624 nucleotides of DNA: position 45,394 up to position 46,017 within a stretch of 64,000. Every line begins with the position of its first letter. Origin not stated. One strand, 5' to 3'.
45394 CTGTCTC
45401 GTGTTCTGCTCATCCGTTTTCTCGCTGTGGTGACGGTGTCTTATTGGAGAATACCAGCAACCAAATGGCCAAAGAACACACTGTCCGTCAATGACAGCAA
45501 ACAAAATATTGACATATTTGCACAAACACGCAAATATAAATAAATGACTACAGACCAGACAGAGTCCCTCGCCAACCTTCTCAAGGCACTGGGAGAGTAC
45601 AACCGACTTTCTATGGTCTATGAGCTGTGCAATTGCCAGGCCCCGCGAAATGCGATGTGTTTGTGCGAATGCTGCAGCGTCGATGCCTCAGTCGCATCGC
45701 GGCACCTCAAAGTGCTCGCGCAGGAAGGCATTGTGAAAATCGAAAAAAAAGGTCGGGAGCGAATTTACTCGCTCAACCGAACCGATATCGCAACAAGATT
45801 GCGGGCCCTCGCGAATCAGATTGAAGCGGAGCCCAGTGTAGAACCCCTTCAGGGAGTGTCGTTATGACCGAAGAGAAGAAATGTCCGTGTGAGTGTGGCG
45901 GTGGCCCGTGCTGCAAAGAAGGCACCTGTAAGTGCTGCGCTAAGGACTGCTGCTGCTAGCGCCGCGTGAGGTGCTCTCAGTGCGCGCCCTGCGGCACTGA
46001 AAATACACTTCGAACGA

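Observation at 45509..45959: SmtB/ArsR repressor translationally coupled to an unlisted 31-aa, 11-cysteine metallothionein-like peptide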

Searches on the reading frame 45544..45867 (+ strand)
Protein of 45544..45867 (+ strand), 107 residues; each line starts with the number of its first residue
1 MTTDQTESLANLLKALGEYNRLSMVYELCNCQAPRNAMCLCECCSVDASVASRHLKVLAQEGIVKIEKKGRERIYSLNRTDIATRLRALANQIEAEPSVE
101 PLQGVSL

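Call 3: search_protein_families(library=pfam, proteins=[window:45544-45867:+], max_evalue=1)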
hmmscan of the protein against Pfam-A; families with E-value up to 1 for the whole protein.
window:45544-45867:+ (107 aa): 11 families
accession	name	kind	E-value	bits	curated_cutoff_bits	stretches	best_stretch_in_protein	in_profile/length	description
PF01022.26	HTH_5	-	0.00039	20.7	22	1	20-65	3-46/47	Bacterial regulatory protein, arsR family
PF21248.3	SoFic-like_C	-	0.00086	19.9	27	1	40-75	36-71/76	Protein adenylyltransferase SoFic-like, C-terminal domain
PF24033.1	DUF7342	-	0.0012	19.2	31.6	1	32-90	15-74/150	Family of unknown function (DUF7342)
PF12840.13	HTH_20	-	0.0041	17.5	27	1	40-66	24-50/51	Helix-turn-helix domain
PF12802.13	MarR_2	-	0.014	16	27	1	40-67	26-53/61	MarR family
PF03180.19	Lipoprotein_9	-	0.029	14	27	1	46-105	104-161/236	NlpA lipoprotein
PF14094.11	DUF4272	-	0.062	12.9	27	1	4-54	99-147/208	Domain of unknown function (DUF4272)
PF03297.21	Ribosomal_S25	-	0.072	13.8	28.8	1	40-76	62-99/101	S25 ribosomal protein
PF01978.25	TrmB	-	0.086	13.1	25.6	1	31-76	19-63/68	Sugar-specific transcriptional regulator TrmB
PF08100.18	Dimerisation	-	0.1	12.8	25.6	1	32-79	38-85/93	O-methyltransferase dimerisation domain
PF20068.4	Amphi-Trp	-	0.13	12.8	27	1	77-99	13-35/93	Amphi-Trp domain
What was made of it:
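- On ArsR/SmtB metalloregulators (the 45544-45867 gene): Pfam HTH_5 scores 20.7 bits, just under its cutoff of 22 (call 3).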

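Call 4: search_protein_families(library=ncbifam, proteins=[window:45544-45867:+], max_evalue=1)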
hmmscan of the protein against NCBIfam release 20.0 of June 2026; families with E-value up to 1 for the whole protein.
window:45544-45867:+ (107 aa): 11 families
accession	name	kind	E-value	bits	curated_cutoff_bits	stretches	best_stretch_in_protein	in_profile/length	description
NF033788.1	HTH_metalloreg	subfamily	7.1e-16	57.8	55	1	10-83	2-74/77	metalloregulator ArsR/SmtB family transcription factor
NF045707.1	Dbac_1936_reg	equivalog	2e-06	27.7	115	1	4-90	2-86/99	ArsR/SmtB-type metalloregulator TsoR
NF033789.1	repress_SdpR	subfamily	3.4e-06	26.9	100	1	13-84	2-71/79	autorepressor SdpR family transcription factor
NF041413.1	ArsR_Rv2640c_fam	equivalog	5.4e-06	26.8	155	1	3-84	26-108/118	Rv2640c family ArsR-like transcriptional regulator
NF040642.1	sulf_sens_BigR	equivalog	8.3e-05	22.6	155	1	5-89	6-88/95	sulfite-sensing transcriptional repressor BigR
NF047906.1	CdPbTransRegCmtR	equivalog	0.00011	22.1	150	1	4-93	6-93/104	Cd(II)/Pb(II)-sensing metalloregulatory transcriptional regulator CmtR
NF052532.1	TransRegPagRBaca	equivalog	0.00025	21.1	170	1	6-84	14-90/99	transcriptional repressor PagR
NF007528.0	PRK10141.1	subfamily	0.0018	18.1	97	1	11-78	8-74/117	metalloregulator ArsR/SmtB family transcription factor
TIGR01884.1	cas_HTH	subfamily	0.021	14.2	60.2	1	45-78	167-199/202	CRISPR-associated CARF protein Csa3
TIGR04354.1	amphi-Trp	subfamily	0.024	15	31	1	76-99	6-28/67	amphi-Trp domain-containing protein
NF006813.0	PRK09334.1-3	equivalog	0.044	14.2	83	1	40-75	54-90/97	30S ribosomal protein S25e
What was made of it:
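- On ArsR/SmtB metalloregulators (the 45544-45867 gene): NCBIfam NF033788 scores 57.8 bits against a cutoff of 55 (call 4).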

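Call 8: find_homologous_proteins(query=window:45544-45867:+)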
Query window:45544-45867:+ (107 aa): 398 proteins with E <= 0.001 among 412 candidates; the best 120 are listed.
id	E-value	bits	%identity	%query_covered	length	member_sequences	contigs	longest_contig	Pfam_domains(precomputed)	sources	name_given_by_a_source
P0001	1.6e-62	226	100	100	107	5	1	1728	-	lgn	-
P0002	2.0e-45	171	79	92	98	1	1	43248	-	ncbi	ncbi:MAG: metalloregulator ArsR/SmtB family transcription factor [Pseudomonadota bacterium]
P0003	7.5e-45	169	80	93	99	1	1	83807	-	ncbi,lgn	ncbi:MAG: metalloregulator ArsR/SmtB family transcription factor [Pseudomonadota bacterium]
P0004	3.7e-43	164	80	89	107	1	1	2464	-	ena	-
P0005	4.2e-43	163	75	96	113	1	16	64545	-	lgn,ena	-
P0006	7.4e-43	163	76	92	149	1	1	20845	-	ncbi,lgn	ncbi:MAG: metalloregulator ArsR/SmtB family transcription factor [Pseudomonadota bacterium]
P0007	8.8e-43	162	75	93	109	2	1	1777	PF24033.2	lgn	-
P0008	1.2e-42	162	75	94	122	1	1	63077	-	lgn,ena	-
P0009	1.8e-42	161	75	94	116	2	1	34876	-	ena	-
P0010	2.6e-42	161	79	89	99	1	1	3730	-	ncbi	ncbi:MAG: metalloregulator ArsR/SmtB family transcription factor [Pseudomonadota bacterium]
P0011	3.0e-42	161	77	90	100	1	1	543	-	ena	-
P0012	3.4e-42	160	81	83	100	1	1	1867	-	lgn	-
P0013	3.9e-42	160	80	89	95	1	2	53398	-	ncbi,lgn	ncbi:MAG: metalloregulator ArsR/SmtB family transcription factor [Pseudomonadota bacterium]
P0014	4.0e-42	160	76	94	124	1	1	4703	-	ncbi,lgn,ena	-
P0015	4.2e-42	160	74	93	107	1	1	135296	-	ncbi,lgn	ncbi:MAG: metalloregulator ArsR/SmtB family transcription factor [Pseudomonadota bacterium]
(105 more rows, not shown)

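Call 10: find_related_loci(query=A1, collection=genome_contigs, flank=3000)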
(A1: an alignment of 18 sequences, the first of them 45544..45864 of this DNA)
Query A1 (107 aa) in genome_contigs; peptide patterns used: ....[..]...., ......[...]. (x = any residue, [..] = any of these).
145 stretches matched a pattern; 127 encode a relative of the query (tblastn E <= 1e-3); the best 80 are kept; 80 distinct loci.
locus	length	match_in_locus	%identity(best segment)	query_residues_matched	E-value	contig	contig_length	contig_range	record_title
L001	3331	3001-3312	90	1-104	7e-61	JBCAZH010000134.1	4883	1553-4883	MAG: Pseudomonadota bacterium isolate J06563_6 NODE_3034_length_4883_cov_32.830986, whole genome shotgun sequence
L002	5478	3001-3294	79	1-98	2e-51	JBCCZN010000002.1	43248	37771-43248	MAG: Pseudomonadota bacterium isolate P01_F01_bin.36 k141_2735188_length_43248_cov_17.1497, whole genome shotgun sequenc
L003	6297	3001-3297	80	1-99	5e-51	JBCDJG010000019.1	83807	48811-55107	MAG: Pseudomonadota bacterium isolate P01_H01_bin.3 k141_2437858_length_83807_cov_13.0000, whole genome shotgun sequence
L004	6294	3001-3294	76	1-98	2e-49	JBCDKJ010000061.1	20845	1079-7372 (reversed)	MAG: Pseudomonadota bacterium isolate P01_H01_bin.57 k141_900737_length_20845_cov_33.7235, whole genome shotgun sequence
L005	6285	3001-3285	80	1-95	2e-48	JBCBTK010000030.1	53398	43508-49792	MAG: Pseudomonadota bacterium isolate J06638_9 k141_601051_length_53398_cov_27.9812, whole genome shotgun sequence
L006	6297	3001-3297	74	1-99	3e-48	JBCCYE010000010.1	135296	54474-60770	MAG: Pseudomonadota bacterium isolate P01_F01_bin.144 k141_1845945_length_135296_cov_29.9573, whole genome shotgun seque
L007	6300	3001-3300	75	4-105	5e-48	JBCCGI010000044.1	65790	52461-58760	MAG: Planctomycetota bacterium isolate P01_B01_bin.4 k141_962219_length_65790_cov_22.0904, whole genome shotgun sequence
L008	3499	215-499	75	1-95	6e-48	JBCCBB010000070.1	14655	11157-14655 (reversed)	MAG: Pseudomonadota bacterium isolate P01_A01_bin.25 k141_1110356_length_14655_cov_150.7438, whole genome shotgun sequen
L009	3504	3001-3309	75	2-106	7e-48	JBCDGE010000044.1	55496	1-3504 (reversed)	MAG: Planctomycetota bacterium isolate P01_H01_bin.125 k141_1632695_length_55496_cov_29.7254, whole genome shotgun seque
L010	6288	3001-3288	73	5-100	4e-47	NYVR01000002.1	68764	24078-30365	MAG: Planctomycetota bacterium isolate CPC3 70811, whole genome shotgun sequence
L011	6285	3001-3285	75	1-95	3e-47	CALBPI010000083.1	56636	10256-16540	MAG TPA_asm: uncultured Gammaproteobacteria bacterium isolate SRR3401492_bin.67_CONCOCT_v1.1_MAG genome assembly, contig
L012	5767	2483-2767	75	1-95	7e-47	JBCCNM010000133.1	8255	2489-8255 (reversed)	MAG: Pseudomonadota bacterium isolate P01_C01_bin.79 k141_757568_length_8255_cov_113.5760, whole genome shotgun sequence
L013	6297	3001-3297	72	1-99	2e-46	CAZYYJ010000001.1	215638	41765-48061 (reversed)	MAG TPA_asm: uncultured Pseudomonadales bacterium isolate SRP135972_co1_55 genome assembly, contig: NODE_2_length_215638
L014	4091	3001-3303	75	2-104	3e-46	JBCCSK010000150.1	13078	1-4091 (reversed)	MAG: Planctomycetota bacterium isolate P01_D01_bin.54 k141_2430251_length_13078_cov_11.0000, whole genome shotgun sequen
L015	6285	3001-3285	74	1-95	4e-46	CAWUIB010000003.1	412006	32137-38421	MAG: uncultured Chromatiales bacterium isolate SRR17458646_binner123_14_1705322957 genome assembly, contig: ERZ21854007.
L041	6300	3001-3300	70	1-100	8e-44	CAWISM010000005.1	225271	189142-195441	MAG: uncultured cyanobacterium isolate MFD03250.bin.2.64 genome assembly, contig: contig_13156, whole genome shotgun seq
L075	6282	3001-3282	68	1-94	2e-41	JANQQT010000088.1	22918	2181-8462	MAG: Phycisphaeraceae bacterium isolate IP29b_bin.36 k99_77612, whole genome shotgun sequence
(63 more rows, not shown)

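Call 25: search_solved_structures(query=window:45544-45864:+, max_evalue=0.01, show_alignments=4)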
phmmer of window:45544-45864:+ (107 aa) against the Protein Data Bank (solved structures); distinct sequences matched with E-value up to 0.01: 16.
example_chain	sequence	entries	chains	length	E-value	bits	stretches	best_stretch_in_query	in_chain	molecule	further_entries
1u2w_A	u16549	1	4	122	2.5e-08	37.5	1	7-94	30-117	Cadmium efflux system accessory protein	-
3f72_A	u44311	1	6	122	3.1e-08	37.2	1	7-94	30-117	Cadmium efflux system accessory protein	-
4ggg_A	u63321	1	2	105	6.9e-08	36.1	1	2-89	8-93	Repressor protein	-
2kjb_A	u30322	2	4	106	1.4e-07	35.1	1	2-89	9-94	CzrA protein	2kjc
1r1u_A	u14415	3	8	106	1.4e-07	35.1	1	2-89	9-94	repressor protein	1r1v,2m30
6cda_A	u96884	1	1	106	1.6e-07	35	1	2-89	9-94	ArsR family transcriptional regulator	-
6cdb_A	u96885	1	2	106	1.9e-07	34.7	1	2-89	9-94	ArsR family transcriptional regulator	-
9t6t_A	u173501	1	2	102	2.6e-07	34.2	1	7-87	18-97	Lmo1102 protein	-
9t6r_A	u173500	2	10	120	3.5e-07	33.8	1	7-87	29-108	Lmo1102 protein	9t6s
8qkf_A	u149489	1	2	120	6e-06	29.9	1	4-79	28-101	ArsR family transcriptional regulator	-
7txm_A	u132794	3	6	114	1.1e-05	29.1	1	8-93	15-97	Transcriptional regulator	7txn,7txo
2lkp_A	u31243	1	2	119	6.5e-05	26.6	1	7-86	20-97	HTH-type transcriptional regulator NmtR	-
3cuo_A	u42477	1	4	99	0.0057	20.3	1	6-87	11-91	Uncharacterized HTH-type transcriptional regulator ygaV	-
3jth_A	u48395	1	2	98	0.0058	20.3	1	10-89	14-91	Transcription activator HlyU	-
3f6v_A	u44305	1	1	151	0.0066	20.1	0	43-91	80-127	Possible transcriptional regulator, ArsR family protein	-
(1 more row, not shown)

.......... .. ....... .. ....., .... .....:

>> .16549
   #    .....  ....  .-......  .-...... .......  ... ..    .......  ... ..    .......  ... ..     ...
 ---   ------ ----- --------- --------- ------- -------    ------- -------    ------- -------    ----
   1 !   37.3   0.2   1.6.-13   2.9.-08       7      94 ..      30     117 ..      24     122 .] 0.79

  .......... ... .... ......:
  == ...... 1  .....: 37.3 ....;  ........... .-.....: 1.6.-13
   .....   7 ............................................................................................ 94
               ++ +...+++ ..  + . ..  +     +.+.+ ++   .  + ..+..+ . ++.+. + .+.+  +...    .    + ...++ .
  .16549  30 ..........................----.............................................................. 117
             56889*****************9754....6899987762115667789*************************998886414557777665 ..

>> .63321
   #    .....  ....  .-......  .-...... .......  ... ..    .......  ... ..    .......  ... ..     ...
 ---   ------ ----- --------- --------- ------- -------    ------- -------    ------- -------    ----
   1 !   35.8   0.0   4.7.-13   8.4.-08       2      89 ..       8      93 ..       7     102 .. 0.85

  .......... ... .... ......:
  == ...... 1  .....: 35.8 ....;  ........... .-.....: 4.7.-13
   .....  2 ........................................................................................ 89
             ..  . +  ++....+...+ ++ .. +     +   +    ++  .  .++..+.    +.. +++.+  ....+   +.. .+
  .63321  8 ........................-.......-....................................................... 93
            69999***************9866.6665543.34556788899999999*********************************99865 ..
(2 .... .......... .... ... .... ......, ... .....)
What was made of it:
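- Closest known: CadC of Staphylococcus aureus pI258. Same: The family's LC29 and C39-L-C41 align with CadC C52 and C58-V-C60 (call 25).
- The best PDB sequence hits are CadC and CzrA, and the family's C39-x-C41 aligns to the CadC CVC (call 25).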

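Call 40: search_protein_families(library=pfam, alignment_id=A4, max_evalue=0.00001)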
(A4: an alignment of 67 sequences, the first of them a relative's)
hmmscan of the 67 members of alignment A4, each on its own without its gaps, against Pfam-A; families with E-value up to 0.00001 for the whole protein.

A. member 1, L002:1551-2954:+ (467 aa): 1 family
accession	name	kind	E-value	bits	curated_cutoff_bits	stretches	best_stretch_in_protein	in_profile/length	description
PF10102.14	DUF2341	-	2.9e-07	31.3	23.4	1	79-142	3-65/84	Domain of unknown function (DUF2341)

B. families by the number of members that match (of 67 scanned): 83 families (the first 25 are shown)
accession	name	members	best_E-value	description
PF01297.22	ZnuA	3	2.6e-79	Zinc-uptake complex component A periplasmic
PF13561.12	adh_short_C2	3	1.1e-30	Enoyl-(Acyl carrier protein) reductase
PF01551.29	Peptidase_M23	3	3.9e-29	Peptidase family M23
PF00106.31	adh_short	3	4e-25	short chain dehydrogenase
PF00962.28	A_deaminase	2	5e-83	Adenosine deaminase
PF02492.25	cobW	2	3.1e-57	CobW/HypB/UreG, nucleotide-binding domain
PF00465.25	Fe-ADH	2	3.3e-50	Iron-containing alcohol dehydrogenase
PF25137.1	ADH_Fe_C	2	9.7e-47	Fe-containing alcohol dehydrogenase family, C-terminal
PF03824.22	NicO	2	3.2e-27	High-affinity nickel-transport protein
PF14685.13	PDZ_Tricorn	2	1.4e-25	Tricorn protease PDZ domain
PF14684.11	Tricorn_C1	2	2.4e-23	Tricorn protease C1 domain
PF07683.19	CobW_C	2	2.7e-23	Cobalamin synthesis protein cobW C-terminal domain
PF07676.18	PD40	2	1.1e-22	WD40-like Beta Propeller Repeat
PF03572.23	Peptidase_S41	2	3.1e-21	Peptidase family S41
PF01494.25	FAD_binding_3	2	5.9e-15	FAD binding domain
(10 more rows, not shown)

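Call 41: search_protein_families(library=pfam, alignment_id=A5, max_evalue=0.00001)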
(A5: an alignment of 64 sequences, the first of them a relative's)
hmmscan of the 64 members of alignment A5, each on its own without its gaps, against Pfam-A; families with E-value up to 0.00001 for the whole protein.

A. member 1, L002:3928-4572:+ (214 aa): 1 family
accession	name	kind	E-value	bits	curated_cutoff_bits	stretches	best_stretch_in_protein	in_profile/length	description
PF00005.33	ABC_tran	-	2.8e-32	112.6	25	1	23-166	5-137/137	ABC transporter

B. families by the number of members that match (of 64 scanned): 77 families (the first 25 are shown)
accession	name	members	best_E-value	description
PF00587.30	tRNA-synt_2b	4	1e-50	tRNA synthetase class II core domain (G, H, P, S and T)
PF03129.25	HGTP_anticodon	4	3.7e-20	Anticodon binding domain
PF07973.19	tRNA_SAD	4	4.9e-16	Threonyl and Alanyl tRNA synthetase second additional domain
PF02824.27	TGS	4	1.4e-12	TGS domain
PF00005.33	ABC_tran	3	5.6e-45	ABC transporter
PF02696.19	SelO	2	1.8e-68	Protein adenylyltransferase SelO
PF02424.20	ApbE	2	1.5e-47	ApbE family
PF10029.15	DUF2271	2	1.2e-37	Predicted periplasmic protein (DUF2271)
PF00561.26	Abhydrolase_1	2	3e-26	alpha/beta hydrolase fold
PF15902.12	Sortilin-Vps10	2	4.3e-23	Sortilin, neurotensin receptor 3,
PF13304.12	AAA_21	2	8.8e-15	AAA domain, putative AbiEii toxin, Type IV TA system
PF12697.13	Abhydrolase_6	2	3.6e-13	Alpha/beta hydrolase family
PF20240.3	DUF6597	2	7.1e-12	Domain of unknown function (DUF6597)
PF12833.13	HTH_18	2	2.9e-09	Helix-turn-helix domain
PF02463.25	SMC_N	2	8.8e-09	RecF/RecN/SMC N terminal domain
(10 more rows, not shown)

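Call 52: search_dna_similar(query=window:45544-45864:+, collection=plasmids, mode=protein, max_rows=10, max_evalue=1e-15)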
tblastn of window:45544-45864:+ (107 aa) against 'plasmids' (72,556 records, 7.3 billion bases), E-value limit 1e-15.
No match.
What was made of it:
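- Tried and rejected: tblastn of ArsR against plasmids gave no match (call 52).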

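Call 53: find_encoding_contigs(protein=P0001, flank=2000, max_places=6)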
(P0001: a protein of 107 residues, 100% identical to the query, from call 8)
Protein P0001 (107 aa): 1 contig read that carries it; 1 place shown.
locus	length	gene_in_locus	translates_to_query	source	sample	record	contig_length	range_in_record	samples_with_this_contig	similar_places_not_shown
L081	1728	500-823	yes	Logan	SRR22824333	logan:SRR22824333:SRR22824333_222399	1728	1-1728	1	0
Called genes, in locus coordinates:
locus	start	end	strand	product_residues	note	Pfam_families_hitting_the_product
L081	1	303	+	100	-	?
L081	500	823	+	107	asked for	-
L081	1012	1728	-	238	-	?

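Call 59: predict_structure(alignment_id=A1)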
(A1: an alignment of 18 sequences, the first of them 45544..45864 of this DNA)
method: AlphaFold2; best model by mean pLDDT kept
length: 107 residues; sequences in the alignment: 18
mean_pLDDT: 68.8   pTM: 0.48
mean pLDDT of the five models: 68.8, 66.0, 65.8, 50.0, 47.4
residues with pLDDT >= 90: 0; 70-90: 63; 50-70: 36; < 50: 8
segments of 3 or more residues with pLDDT < 50: 103-107
pLDDT, mean of each block of 10 residues (from residue 1): 70 76 66 56 60 77 81 78 77 62 47
secondary structure, 60 per line:
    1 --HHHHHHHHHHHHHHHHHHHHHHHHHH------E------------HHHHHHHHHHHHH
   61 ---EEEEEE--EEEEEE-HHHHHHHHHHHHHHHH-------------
elements in order: H3-28 H48-60 E64-69 E72-77 H79-94
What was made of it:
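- On ArsR/SmtB metalloregulators (the 45544-45867 gene): The AF2 model (pLDDT 68.8) has helices 3-28, 48-60 and 79-94 and a beta hairpin at 64-77 (call 59).
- The AlphaFold model of ArsR is only moderate (pLDDT 68.8), and the Cys segment is unstructured in it (call 59).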

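Call 61: fold_search(model_id=the predicted structure, library=pdb)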
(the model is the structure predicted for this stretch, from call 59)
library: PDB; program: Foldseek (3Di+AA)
matches with E <= 10: 864; with E <= 0.001: 1
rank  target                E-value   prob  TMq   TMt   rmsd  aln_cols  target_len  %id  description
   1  1r1u_C                7.8e-04  1.00  0.52  0.55   7.9        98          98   28  Crystal structure of the metal-sensing transcriptional repressor CzrA from Staphylococcus aureus in the apo-form (released 2004-05-18)
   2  6cda                  1.8e-03  1.00  0.51  0.56   8.0        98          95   28  Crystal structure of L34A CzrA in the Zn(II)bound state (released 2018-07-11)
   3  1r1u_A                3.8e-03  1.00  0.50  0.55   6.9        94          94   29  Crystal structure of the metal-sensing transcriptional repressor CzrA from Staphylococcus aureus in the apo-form (released 2004-05-18)
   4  1r1u_D                4.6e-03  1.00  0.51  0.56   8.0        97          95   30  Crystal structure of the metal-sensing transcriptional repressor CzrA from Staphylococcus aureus in the apo-form (released 2004-05-18)
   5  1u2w_B                4.6e-03  1.00  0.48  0.48   6.5        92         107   30  Crystal Structure of the Staphylococcus aureus pI258 CadC (released 2005-07-12)
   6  6cdb_B                4.9e-03  1.00  0.52  0.58   8.0        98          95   30  Crystal Structure of V66L CzrA in the Zn(II)bound state (released 2018-07-11)
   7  6cdb_A                4.9e-03  1.00  0.53  0.57   8.0        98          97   30  Crystal Structure of V66L CzrA in the Zn(II)bound state (released 2018-07-11)
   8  1r1u_B                5.5e-03  1.00  0.51  0.57   6.9        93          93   29  Crystal structure of the metal-sensing transcriptional repressor CzrA from Staphylococcus aureus in the apo-form (released 2004-05-18)
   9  2lkp_MODEL_1_A        5.5e-03  1.00  0.50  0.46  10.6       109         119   24  solution structure of apo-NmtR (released 2012-04-18)
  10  6jmi_A                6.3e-03  1.00  0.51  0.53   6.7        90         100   28  Crystal structure of M.tuberculosis Rv0081 (released 2019-04-10)
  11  4ggg_B                7.7e-03  1.00  0.51  0.57   7.8        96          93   30  Crystal structure of V66A/L68V CzrA in the Zn(II)bound state. (released 2013-02-06)
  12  8qkf_B                7.7e-03  1.00  0.49  0.54   8.5        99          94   28  SmtB protein of Mycobacterium smegmatis (released 2024-09-25)
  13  3f72_B                8.2e-03  1.00  0.47  0.47   6.7        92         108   30  Crystal Structure of the Staphylococcus aureus pI258 CadC Metal Binding Site 2 Mutant (released 2009-04-07)
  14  8qkf_A                1.1e-02  1.00  0.51  0.54   7.2        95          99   30  SmtB protein of Mycobacterium smegmatis (released 2024-09-25)
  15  6j05_A                1.1e-02  0.99  0.48  0.50   9.2       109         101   21  Structures of two ArsR As(III)-responsive repressors: implications for the mechanism of derepression (released 2019-07-03)
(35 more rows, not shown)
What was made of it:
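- On ArsR/SmtB metalloregulators (the 45544-45867 gene): All top Foldseek PDB hits are CzrA, CadC, NmtR or SmtB (probability 1.0, TM about 0.5, call 61).
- The Foldseek top hits are all ArsR/SmtB proteins (call 61). SqrR and RexT appear among its fold neighbours (call 61).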
